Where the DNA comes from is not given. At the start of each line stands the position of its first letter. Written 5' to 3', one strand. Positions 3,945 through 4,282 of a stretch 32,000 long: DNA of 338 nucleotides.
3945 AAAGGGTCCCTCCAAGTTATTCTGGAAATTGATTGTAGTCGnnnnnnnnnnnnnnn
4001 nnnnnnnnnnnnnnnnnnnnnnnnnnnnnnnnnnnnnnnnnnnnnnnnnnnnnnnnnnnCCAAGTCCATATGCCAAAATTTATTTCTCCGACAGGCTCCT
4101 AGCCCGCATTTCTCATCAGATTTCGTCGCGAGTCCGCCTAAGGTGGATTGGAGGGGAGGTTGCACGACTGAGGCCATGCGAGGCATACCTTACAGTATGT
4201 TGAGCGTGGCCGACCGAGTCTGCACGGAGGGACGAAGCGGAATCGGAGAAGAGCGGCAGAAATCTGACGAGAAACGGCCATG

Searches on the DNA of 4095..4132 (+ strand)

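Call 72: search_dna_similar(query=window:4095-4132:+, collection=plasmids, mode=distant, max_evalue=10, max_rows=25)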
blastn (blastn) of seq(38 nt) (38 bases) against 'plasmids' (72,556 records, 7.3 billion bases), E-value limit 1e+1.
Records with a match: 6; places in all: 6; records where one place covers at least 80% of the query: 1.
Best place of each record, by identity: >=99% 2; 95-99% 2; 90-95% 1; 80-90% 1.
By first word of the organism name: Pseudoalteromonas 1; Tritonibacter 1; Vreelandella 1; Halomonas 1; Bacillus 1; Pseudomonas 1.
By predicted mobility (MOB-suite, as given by PLSDB): non-mobilizable 5; conjugative 1.
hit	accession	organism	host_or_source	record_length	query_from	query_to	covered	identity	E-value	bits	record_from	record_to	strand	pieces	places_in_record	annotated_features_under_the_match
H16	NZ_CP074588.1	Pseudoalteromonas piscicida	mixed culture,water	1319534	2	33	84%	87.5%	3e-2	41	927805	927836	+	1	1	none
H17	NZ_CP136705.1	Tritonibacter scottomollicae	Macrocystis pyrifera gametophyte,Whole ...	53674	7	31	66%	92.0%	5e+0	34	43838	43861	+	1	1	ParB N-terminal domain-containing protein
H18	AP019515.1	Vreelandella sulfidaeris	cell culture,metal sulfide rock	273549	2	22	55%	95.2%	5e+0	35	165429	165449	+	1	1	none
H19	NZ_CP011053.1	Halomonas sp. KO116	Nile Delta Mediterranean Sea surface ...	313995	2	22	55%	95.2%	5e+0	35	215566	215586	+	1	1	none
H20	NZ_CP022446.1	Bacillus cereus C1L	whole organism,rhizosphere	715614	12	29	47%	100.0%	5e+0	34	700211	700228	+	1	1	ABC transporter permease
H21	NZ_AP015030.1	Pseudomonas putida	-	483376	4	21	47%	100.0%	5e+0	34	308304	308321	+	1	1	none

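Call 73: get_annotated_region(hit=H16, flank=2200)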
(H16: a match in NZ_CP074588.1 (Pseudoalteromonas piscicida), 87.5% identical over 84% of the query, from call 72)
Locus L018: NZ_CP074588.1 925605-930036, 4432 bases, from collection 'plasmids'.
description: Pseudoalteromonas piscicida strain 2515 plasmid unnamed, complete sequence
organism: Pseudoalteromonas piscicida (NCBI taxid 43662)
taxonomy: Bacteria; Pseudomonadota; Gammaproteobacteria; Alteromonadales; Pseudoalteromonadaceae; Pseudoalteromonas; Pseudoalteromonas piscicida
host: -; source: mixed culture,water; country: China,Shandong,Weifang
typing (MOB-suite, as given by PLSDB): non-mobilizable
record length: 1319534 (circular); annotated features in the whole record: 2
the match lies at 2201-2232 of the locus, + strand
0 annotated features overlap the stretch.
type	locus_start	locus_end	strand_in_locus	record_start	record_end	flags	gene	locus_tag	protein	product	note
